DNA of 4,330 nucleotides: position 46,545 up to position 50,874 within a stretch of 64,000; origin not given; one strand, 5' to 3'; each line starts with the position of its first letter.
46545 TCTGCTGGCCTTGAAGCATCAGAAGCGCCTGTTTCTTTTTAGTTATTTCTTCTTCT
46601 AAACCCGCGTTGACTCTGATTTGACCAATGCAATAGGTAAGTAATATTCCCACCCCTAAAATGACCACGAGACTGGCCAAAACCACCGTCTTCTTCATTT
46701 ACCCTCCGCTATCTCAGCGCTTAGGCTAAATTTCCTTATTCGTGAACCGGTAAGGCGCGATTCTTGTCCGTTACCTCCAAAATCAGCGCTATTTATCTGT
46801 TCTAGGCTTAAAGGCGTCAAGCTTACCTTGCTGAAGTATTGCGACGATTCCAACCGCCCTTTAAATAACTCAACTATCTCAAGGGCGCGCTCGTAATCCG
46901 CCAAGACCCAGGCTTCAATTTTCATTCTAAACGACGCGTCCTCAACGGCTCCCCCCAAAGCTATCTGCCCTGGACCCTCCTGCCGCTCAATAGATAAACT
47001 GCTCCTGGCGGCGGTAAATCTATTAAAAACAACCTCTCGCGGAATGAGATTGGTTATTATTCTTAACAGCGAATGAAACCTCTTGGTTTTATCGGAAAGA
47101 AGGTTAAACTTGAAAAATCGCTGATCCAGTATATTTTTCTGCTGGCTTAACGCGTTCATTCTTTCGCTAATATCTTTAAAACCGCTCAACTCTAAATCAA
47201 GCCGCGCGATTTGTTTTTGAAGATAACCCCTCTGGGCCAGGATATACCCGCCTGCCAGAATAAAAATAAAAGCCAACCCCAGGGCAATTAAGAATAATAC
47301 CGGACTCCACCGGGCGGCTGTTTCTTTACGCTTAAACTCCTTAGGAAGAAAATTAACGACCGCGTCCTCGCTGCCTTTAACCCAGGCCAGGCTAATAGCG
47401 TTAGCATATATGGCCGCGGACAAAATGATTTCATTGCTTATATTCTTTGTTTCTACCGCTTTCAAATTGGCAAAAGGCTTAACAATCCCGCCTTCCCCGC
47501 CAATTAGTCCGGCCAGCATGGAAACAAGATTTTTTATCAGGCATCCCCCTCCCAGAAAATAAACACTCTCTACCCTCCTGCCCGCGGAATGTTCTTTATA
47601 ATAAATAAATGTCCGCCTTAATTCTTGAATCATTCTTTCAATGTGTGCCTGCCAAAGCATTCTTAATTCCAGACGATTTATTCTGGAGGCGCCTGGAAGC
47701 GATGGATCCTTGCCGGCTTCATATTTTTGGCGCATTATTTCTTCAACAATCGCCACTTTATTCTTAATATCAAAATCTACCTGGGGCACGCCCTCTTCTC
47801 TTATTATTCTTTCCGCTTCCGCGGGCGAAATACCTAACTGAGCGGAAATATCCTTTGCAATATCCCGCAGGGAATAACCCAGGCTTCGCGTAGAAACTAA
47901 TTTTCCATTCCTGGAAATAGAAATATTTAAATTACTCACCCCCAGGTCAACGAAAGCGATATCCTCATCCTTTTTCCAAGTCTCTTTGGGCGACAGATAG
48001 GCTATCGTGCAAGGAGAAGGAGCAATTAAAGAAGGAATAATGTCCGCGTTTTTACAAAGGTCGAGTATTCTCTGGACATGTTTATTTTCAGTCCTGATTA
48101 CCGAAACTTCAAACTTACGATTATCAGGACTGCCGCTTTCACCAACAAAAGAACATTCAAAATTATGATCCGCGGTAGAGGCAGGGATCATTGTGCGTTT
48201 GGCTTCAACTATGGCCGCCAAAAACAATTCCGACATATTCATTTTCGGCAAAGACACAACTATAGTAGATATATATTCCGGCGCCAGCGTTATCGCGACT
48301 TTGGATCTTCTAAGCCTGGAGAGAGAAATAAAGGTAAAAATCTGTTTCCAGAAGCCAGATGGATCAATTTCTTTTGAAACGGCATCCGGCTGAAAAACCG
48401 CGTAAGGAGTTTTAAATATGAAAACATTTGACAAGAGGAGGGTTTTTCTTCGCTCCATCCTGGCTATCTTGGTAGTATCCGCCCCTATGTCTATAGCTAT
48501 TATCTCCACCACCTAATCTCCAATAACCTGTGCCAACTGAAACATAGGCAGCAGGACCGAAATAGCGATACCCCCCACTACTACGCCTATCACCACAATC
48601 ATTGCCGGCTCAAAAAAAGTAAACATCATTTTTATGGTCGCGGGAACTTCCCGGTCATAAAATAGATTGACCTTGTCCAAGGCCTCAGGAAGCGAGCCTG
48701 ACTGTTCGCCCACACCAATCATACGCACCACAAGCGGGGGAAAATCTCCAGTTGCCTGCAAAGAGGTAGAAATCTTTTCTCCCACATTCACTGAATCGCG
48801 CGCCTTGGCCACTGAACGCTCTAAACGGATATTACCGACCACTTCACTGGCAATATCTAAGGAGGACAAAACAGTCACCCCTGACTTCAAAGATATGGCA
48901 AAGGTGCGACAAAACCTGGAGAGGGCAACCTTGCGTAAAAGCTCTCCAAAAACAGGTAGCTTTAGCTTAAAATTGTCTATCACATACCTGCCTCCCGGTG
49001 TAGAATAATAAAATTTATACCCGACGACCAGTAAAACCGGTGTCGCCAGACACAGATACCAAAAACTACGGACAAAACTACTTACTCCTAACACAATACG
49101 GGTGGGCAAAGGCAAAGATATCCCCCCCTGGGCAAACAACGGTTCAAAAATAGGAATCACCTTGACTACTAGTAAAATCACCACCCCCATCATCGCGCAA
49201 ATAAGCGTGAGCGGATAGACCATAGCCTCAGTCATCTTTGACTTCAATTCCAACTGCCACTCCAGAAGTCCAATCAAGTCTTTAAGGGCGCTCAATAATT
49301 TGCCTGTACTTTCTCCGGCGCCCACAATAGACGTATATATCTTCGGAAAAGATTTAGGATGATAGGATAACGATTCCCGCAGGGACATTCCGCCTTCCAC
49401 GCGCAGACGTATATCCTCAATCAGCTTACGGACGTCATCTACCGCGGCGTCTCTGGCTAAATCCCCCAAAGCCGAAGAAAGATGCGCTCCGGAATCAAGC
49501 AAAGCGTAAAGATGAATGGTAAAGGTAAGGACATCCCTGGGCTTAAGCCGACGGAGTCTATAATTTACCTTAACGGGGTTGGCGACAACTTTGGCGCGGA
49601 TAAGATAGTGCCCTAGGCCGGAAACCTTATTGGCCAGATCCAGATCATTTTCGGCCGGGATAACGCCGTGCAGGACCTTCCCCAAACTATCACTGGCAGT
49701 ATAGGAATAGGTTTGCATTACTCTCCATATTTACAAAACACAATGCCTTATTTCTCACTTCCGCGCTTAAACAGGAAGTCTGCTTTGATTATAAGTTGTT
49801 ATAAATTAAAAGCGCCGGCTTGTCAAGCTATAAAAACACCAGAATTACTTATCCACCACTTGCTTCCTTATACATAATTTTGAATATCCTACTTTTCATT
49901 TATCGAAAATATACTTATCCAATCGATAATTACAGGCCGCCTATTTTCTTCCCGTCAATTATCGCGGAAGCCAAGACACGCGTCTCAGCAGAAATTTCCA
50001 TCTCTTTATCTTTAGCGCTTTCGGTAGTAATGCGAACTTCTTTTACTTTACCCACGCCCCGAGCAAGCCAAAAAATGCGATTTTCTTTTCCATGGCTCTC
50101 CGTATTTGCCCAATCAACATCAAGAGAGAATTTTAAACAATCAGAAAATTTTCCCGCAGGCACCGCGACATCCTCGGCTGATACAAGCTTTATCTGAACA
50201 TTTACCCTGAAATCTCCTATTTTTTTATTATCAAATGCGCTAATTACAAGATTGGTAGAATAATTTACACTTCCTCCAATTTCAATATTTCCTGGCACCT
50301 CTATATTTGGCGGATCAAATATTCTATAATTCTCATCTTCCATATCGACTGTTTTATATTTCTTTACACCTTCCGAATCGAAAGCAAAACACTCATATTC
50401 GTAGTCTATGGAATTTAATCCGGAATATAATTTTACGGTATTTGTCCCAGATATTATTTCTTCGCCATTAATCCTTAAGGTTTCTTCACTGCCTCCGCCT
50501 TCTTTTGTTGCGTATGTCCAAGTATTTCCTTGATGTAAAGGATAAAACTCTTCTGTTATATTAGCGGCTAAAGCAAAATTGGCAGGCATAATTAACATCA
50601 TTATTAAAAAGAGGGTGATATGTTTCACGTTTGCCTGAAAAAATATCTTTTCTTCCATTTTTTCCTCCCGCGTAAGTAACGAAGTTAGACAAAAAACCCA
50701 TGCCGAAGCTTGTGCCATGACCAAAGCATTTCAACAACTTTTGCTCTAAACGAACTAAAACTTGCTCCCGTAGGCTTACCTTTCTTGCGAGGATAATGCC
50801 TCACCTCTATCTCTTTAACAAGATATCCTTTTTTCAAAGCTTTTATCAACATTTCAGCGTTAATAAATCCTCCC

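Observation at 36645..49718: Type IV pilus / T2SS-like operon with non-standard architecture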

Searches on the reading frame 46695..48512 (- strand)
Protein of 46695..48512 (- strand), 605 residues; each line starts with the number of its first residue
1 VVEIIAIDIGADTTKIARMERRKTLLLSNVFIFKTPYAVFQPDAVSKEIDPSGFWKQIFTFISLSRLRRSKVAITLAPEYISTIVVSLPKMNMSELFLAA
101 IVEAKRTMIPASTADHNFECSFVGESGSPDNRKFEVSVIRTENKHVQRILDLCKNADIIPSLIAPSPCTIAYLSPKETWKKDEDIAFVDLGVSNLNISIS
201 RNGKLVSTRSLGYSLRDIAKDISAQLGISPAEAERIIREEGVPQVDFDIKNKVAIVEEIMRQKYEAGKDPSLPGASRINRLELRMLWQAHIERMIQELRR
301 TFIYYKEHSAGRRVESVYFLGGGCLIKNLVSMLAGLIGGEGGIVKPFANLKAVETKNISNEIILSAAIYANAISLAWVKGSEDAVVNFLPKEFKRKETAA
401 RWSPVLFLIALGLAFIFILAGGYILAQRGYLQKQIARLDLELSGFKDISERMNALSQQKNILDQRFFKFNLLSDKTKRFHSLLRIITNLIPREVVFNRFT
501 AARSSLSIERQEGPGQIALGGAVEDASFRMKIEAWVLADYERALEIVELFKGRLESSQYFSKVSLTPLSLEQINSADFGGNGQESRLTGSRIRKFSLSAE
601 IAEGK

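Call 4: search_protein_families(library=pfam, max_evalue=0.01, proteins=[window:46695-48512:-])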
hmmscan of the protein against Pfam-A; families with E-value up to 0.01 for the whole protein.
window:46695-48512:- (605 aa): 2 families
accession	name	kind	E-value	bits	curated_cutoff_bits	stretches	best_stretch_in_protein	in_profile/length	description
PF11104.14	PilM_2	-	1.6e-14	54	27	2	289-376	250-336/340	Type IV pilus assembly protein PilM;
PF14450.12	FtsA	-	1e-09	39.2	31.8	1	186-336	1-102/127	Cell division protein FtsA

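Call 9: find_encoding_contigs(protein=window:46695-48512:-, flank=10000, max_places=6)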
Protein window:46695-48512:- (605 aa): 4 contigs read that carry it; 2 places shown.
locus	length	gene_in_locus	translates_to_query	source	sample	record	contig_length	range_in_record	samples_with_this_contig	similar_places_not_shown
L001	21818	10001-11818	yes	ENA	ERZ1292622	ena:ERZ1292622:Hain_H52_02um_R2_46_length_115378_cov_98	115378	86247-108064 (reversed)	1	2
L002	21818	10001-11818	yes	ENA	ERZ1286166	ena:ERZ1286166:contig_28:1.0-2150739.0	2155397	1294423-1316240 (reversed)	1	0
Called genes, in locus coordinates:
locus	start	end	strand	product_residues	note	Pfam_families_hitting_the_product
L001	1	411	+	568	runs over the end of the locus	-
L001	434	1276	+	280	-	PF01522:Polysacc_deac_1, PF10096:DUF2334 (weak), PF11959:DUF3473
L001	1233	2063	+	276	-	PF00535:Glycos_transf_2, PF10111:Glyco_tranf_2_2 (weak)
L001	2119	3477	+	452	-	PF04055:Radical_SAM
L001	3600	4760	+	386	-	PF01075:Glyco_transf_9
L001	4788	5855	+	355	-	PF04055:Radical_SAM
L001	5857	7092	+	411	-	PF01041:DegT_DnrJ_EryC1, PF00155:Aminotran_1_2 (weak)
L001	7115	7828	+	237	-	PF00535:Glycos_transf_2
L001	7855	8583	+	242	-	PF21347:DUF3108_like (weak)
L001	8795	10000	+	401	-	PF00482:T2SSF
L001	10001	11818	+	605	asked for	PF11104:PilM_2 (weak), PF14450:FtsA, PF11104:PilM_2 (weak)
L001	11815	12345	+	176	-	PF04350:PilO (weak)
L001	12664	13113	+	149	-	-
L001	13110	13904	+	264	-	-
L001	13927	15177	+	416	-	PF03958:Secretin_N (faint), PF00263:Secretin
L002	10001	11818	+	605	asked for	PF11104:PilM_2 (weak), PF14450:FtsA, PF11104:PilM_2 (weak)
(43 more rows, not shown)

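Call 12: search_protein_families(library=ncbifam, max_evalue=0.01, proteins=[window:46695-48512:-])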
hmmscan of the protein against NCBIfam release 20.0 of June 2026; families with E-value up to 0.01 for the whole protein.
window:46695-48512:- (605 aa): 3 families
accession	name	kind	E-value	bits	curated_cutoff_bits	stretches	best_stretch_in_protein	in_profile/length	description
TIGR01175.1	pilM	subfamily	5.2e-14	52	133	1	4-352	5-321/348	type IV pilus assembly protein PilM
NF045709.1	Amuc_1101_fam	equivalog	1.3e-08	34.1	650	1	290-495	261-466/608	Amuc_1101 family PilM-like pilus complex protein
TIGR01174.1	ftsA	equivalog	3e-08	33.2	175.85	1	135-253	149-266/371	cell division protein FtsA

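Call 14: find_homologous_proteins(query=window:46695-48512:-, max_evalue=0.00001)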
Query window:46695-48512:- (605 aa): 68 proteins with E <= 0.00001 among 8000 candidates.
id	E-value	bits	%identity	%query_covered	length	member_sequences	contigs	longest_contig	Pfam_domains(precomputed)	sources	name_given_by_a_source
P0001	0.0e+0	1316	100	100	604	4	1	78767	PF14450.13,PF11104.15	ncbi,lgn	ncbi:MAG: cell division FtsA domain-containing protein [Candidatus Omnitrophota bacterium]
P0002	4.0e-178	612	83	57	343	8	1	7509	PF14450.13,PF11104.15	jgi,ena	-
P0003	4.9e-169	582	49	99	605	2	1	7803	PF14450.13,PF11104.15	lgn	-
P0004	6.8e-167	575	48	99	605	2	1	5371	PF14450.13,PF11104.15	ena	-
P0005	3.9e-166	572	48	99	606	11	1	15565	PF14450.13,PF11104.15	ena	-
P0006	2.3e-164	566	48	99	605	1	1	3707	PF14450.13,PF11104.15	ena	-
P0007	9.4e-159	548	47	99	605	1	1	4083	PF14450.13,PF11104.15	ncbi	-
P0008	1.0e-158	548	47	99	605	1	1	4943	PF14450.13,PF11104.15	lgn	-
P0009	2.4e-158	546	46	99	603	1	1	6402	PF14450.13,PF11104.15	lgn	-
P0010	5.0e-123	430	40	100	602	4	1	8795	PF14450.13,PF11104.15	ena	-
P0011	1.8e-122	428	38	99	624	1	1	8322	PF14450.13,PF11104.15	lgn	-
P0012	8.4e-122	426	37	99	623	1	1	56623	PF14450.13,PF11104.15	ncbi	ncbi:MAG: pilus assembly protein PilM [Candidatus Omnitrophota bacterium]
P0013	8.2e-121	422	37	99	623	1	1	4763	PF14450.13,PF11104.15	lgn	-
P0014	5.2e-117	410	38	99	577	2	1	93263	PF14450.13,PF05137.19,PF11104.15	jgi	jgi:type IV pilus assembly protein PilM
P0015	5.2e-116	407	40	99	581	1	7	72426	PF14450.13,PF11104.15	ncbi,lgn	-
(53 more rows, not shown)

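Call 17: find_related_loci(query=A1, collection=genome_contigs, flank=10000)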
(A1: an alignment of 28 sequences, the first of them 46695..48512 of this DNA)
Query A1 (605 aa) in genome_contigs; peptide patterns used: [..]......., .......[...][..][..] (x = any residue, [..] = any of these).
49 stretches matched a pattern; 36 encode a relative of the query (tblastn E <= 1e-3); 36 distinct loci.
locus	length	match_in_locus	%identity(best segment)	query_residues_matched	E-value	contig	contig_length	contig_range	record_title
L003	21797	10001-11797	48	1-601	2e-174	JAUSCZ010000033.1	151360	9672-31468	MAG: Candidatus Omnitrophota bacterium isolate E14_concoct.bin.43 E14_k141_877416, whole genome shotgun sequence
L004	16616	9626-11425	40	1-602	2e-130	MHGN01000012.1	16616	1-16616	MAG: Omnitrophica WOR_2 bacterium RIFCSPHIGHO2_02_FULL_45_21 rifcsphigho2_02_scaffold_12855, whole genome shotgun sequen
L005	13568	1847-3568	37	4-602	1e-127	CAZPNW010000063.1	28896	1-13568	MAG TPA_asm: uncultured Planctomycetales bacterium isolate binchicken_co216_53 genome assembly, contig: k141_4674992, wh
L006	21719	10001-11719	38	4-601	1e-127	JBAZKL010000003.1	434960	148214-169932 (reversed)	MAG: Candidatus Omnitrophota bacterium isolate SO_2017_LW4_142 scaffold_56_c1_LW137-91_2017, whole genome shotgun sequen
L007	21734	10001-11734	38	5-602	1e-118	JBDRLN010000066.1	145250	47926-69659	MAG: Candidatus Omnitrophota bacterium isolate MEGAHIT-group-1.780 k141_6004503, whole genome shotgun sequence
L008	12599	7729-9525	39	5-601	5e-117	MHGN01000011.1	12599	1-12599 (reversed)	MAG: Omnitrophica WOR_2 bacterium RIFCSPHIGHO2_02_FULL_45_21 rifcsphigho2_02_scaffold_12794, whole genome shotgun sequen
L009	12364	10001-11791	36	1-601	1e-116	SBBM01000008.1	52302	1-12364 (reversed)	MAG: Planctomycetales bacterium isolate Bin_37_1_1 Hy_contig1247, whole genome shotgun sequence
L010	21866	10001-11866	37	1-602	2e-112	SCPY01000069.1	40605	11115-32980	MAG: bacterium isolate DP16D_bin.15 DP16D_bin.15-29411, whole genome shotgun sequence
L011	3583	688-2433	38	4-605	4e-113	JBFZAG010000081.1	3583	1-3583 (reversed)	MAG: Candidatus Omnitrophota bacterium isolate PPR_0461 k121_5624894, whole genome shotgun sequence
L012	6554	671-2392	36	5-600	2e-108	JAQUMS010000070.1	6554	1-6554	MAG: Candidatus Omnitrophota bacterium isolate STD1_16 NODE_40596_length_6554_cov_2.464136_Sandtown_D1, whole genome sho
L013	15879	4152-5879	34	4-602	1e-105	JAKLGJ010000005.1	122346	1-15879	MAG: Candidatus Omnitrophota bacterium isolate RA.bin37 RA.bin37_5, whole genome shotgun sequence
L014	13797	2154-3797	36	5-575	3e-102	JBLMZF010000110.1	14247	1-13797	MAG: Deltaproteobacteria bacterium isolate MAG210 PRJNA951521_bin66_renamed_109, whole genome shotgun sequence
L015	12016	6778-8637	34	1-601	3e-101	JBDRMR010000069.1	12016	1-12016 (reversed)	MAG: Candidatus Omnitrophota bacterium isolate MEGAHIT-group-1.84 k141_10253200, whole genome shotgun sequence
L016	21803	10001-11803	36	1-602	2e-107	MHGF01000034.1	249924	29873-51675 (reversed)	MAG: Omnitrophica WOR_2 bacterium GWF2_43_52 gwf2_scaffold_449, whole genome shotgun sequence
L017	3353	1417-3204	35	4-601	4e-101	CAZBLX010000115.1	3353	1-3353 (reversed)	MAG TPA_asm: uncultured Planctomycetia bacterium isolate binchicken_co6_478 genome assembly, contig: NODE_40257_length_3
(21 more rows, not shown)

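Call 23: search_solved_structures(query=window:46695-48512:-, max_evalue=1)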
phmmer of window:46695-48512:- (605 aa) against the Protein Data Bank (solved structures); distinct sequences matched with E-value up to 1: 5.
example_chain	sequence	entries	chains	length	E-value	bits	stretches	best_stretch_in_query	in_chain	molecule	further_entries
2ych_A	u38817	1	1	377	5.2e-10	41.7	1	2-365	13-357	COMPETENCE PROTEIN PILM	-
3jc8_Ma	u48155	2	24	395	4.8e-08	35.2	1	40-236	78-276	Type IV pilus biogenesis protein PilM | PilM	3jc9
5eou_A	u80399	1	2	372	0.00078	21.3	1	129-260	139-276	Type 4 fimbrial biogenesis protein PilM,Type 4 fimbrial biogenesis protein PilN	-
5eox_A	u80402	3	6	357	0.0011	20.8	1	128-260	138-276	Type 4 fimbrial biogenesis protein PilM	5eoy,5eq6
7q6g_A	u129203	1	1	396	0.44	12.3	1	180-300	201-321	Cell division protein FtsA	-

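Call 53: predict_structure(alignment_id=A1)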
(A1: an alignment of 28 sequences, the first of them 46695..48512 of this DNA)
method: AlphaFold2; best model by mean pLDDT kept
length: 605 residues; sequences in the alignment: 28
mean_pLDDT: 82.6   pTM: 0.66
mean pLDDT of the five models: 82.6, 81.7, 80.8, 80.5, 80.4
residues with pLDDT >= 90: 273; 70-90: 237; 50-70: 60; < 50: 35
segments of 3 or more residues with pLDDT < 50: 273-275, 506-525, 577-581
pLDDT, mean of each block of 10 residues (from residue 1): 92 93 88 86 65 94 92 94 94 95 93 93 84 92 95 91 95 80 89 94 93 92 92 91 85 86 78 63 92 95 91 91 93 88 86 62 87 92 88 83 87 95 90 80 67 75 72 58 77 78 54 37 55 82 85 81 78 52 56 81 57
secondary structure, 60 per line:
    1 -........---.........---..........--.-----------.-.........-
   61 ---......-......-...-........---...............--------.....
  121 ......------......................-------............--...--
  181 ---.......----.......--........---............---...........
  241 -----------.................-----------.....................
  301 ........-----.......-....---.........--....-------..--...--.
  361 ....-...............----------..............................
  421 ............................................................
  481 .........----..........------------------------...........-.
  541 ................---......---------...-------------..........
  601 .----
elements in order: E2-9 E13-21 E25-34 H51-59 H64-69 E71-76 E82-89 H93-107 E116-126 E133-142 H143-154 E162-165 H166-173 E184-190 E195-201 E204-211 H215-226 H230-240 H252-268 H280-308 E314-320 H322-325 H329-337 E340-343 H360-364 H366-380 H391-489 E494-503 E528-538 H540-556 E560-565 E591-601

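Call 56: fold_search(model_id=the predicted structure, library=pdb)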
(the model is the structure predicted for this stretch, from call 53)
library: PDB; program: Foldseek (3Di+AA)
matches with E <= 10: 1454; with E <= 0.001: 563
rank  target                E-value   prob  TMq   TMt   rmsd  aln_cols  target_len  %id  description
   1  5eox_B                2.3e-22  1.00  0.40  0.65   6.7       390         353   16  Pseudomonas aeruginosa PilM bound to ADP (released 2016-04-27)
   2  5eou_B                3.2e-22  1.00  0.47  0.76   5.0       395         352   17  Pseudomonas aeruginosa PilM:PilN1-12 bound to ATP (released 2016-04-27)
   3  5eox_A                9.9e-22  1.00  0.42  0.68   6.6       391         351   15  Pseudomonas aeruginosa PilM bound to ADP (released 2016-04-27)
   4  5eoy_B                2.3e-21  1.00  0.42  0.67   6.4       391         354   16  Pseudomonas aeruginosa SeMet-PilM bound to ADP (released 2016-04-27)
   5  5eoy_A                3.1e-21  1.00  0.42  0.66   6.6       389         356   17  Pseudomonas aeruginosa SeMet-PilM bound to ADP (released 2016-04-27)
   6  5eou_A                7.1e-21  1.00  0.44  0.76   5.2       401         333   15  Pseudomonas aeruginosa PilM:PilN1-12 bound to ATP (released 2016-04-27)
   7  3jc8_Ma               8.9e-21  1.00  0.47  0.77   4.9       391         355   16  Architectural model of the type IVa pilus machine in a piliated state (released 2016-03-16)
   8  5eq6_A                1.0e-20  1.00  0.41  0.65   6.5       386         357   16  Pseudomonas aeruginosa PilM bound to AMP-PNP (released 2016-04-27)
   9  5eq6_B                1.1e-20  1.00  0.41  0.65   7.0       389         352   17  Pseudomonas aeruginosa PilM bound to AMP-PNP (released 2016-04-27)
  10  2ych_A                7.1e-20  1.00  0.49  0.84   3.8       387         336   19  PilM-PilN type IV pilus biogenesis complex (released 2011-05-11)
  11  3wt0_D                3.5e-17  1.00  0.41  0.63   7.1       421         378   12  Crystal Structure Analysis of Cell Division Protein (released 2015-04-29)
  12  7q6i_D                6.1e-17  1.00  0.46  0.73   4.8       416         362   12  Vibrio maritimus FtsA 1-396 ATP and FtsN 1-29, bent tetramers in double filament arrangement (released 2022-09-21)
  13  3wqu_B                6.5e-17  1.00  0.39  0.61   7.6       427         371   13  Staphylococcus aureus FtsA complexed with ATP (released 2014-10-08)
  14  3wt0_C                9.6e-17  1.00  0.40  0.61   7.7       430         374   12  Crystal Structure Analysis of Cell Division Protein (released 2015-04-29)
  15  3wqt_C                1.3e-16  1.00  0.40  0.63   7.4       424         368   13  Staphylococcus aureus FtsA complexed with AMPPNP (released 2014-10-08)
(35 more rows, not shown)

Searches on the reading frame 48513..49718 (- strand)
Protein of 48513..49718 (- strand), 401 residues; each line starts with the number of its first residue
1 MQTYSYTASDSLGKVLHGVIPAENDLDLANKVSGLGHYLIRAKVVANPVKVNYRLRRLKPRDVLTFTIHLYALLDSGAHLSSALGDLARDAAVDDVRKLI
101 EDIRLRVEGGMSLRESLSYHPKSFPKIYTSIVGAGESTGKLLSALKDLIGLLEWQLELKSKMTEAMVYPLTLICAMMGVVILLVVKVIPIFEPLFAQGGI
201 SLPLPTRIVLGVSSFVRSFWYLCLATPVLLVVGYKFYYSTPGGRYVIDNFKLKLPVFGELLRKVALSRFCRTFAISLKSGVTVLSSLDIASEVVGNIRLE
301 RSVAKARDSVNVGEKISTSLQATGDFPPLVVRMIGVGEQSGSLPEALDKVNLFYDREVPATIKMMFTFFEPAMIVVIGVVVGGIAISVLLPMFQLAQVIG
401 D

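Call 4: search_protein_families(library=pfam, max_evalue=0.01, proteins=[window:48513-49718:-])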
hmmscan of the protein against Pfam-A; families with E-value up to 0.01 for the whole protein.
window:48513-49718:- (401 aa): 1 family
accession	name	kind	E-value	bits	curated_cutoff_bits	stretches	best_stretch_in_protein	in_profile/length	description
PF00482.28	T2SSF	-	2.5e-48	163.6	25.2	2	269-391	1-125/125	Type II secretion system (T2SS), protein F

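Call 12: search_protein_families(library=ncbifam, max_evalue=0.01, proteins=[window:48513-49718:-])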
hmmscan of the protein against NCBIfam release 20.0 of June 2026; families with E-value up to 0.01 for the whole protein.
window:48513-49718:- (401 aa): 6 families
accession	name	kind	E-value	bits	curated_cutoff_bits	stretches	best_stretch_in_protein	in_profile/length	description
TIGR02120.1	GspF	equivalog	9.8e-98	328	424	1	4-399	1-401/401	type II secretion system inner membrane protein GspF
NF052607.1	T4PiliAsmPilCThrm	equivalog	3.2e-88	296.5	700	1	1-396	1-401/406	type IV pilus assembly protein PilC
NF052606.1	T4PiliAsmPilCMyx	equivalog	9.9e-80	268.4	700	1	18-399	36-418/419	type IV pilus assembly protein PilC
NF047826.1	T3SSXpsF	equivalog_domain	1.7e-67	228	650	1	1-400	1-405/405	type II secretion system protein XpsF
NF007861.0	PRK10573.1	equivalog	4.4e-61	207.1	401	1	4-400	7-399/401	protein transport protein HofC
NF041012.2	T4P_ComGB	equivalog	2.7e-31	109.1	240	1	65-396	5-331/332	competence type IV pilus assembly protein ComGB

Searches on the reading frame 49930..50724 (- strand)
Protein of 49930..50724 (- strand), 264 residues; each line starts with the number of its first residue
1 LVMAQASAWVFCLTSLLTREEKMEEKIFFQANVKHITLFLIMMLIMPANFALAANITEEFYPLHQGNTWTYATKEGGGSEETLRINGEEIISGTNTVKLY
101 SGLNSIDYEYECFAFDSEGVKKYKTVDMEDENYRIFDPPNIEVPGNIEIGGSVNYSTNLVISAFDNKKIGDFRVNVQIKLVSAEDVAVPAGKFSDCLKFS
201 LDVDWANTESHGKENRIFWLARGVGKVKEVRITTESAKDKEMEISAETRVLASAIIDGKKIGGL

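Call 5: search_protein_families(library=pfam, max_evalue=0.01, proteins=[window:49930-50724:-])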
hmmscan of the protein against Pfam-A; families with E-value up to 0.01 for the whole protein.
window:49930-50724:- (264 aa): 1 family
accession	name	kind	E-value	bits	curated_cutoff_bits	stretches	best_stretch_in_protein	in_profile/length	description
PF21347.3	DUF3108_like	-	6.1e-07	29.9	27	1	115-229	67-184/199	DUF3108-like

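Call 21: search_protein_families(library=ncbifam, max_evalue=0.1, proteins=[window:49930-50724:-])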
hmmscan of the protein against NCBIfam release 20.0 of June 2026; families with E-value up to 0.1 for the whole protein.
window:49930-50724:- (264 aa): 1 family
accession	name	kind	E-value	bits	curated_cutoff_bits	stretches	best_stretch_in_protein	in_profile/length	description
NF051878.1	lpactltferLnb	equivalog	0.019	13.8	550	1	10-53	329-372/394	lipoprotein N-acyltransferase Lnb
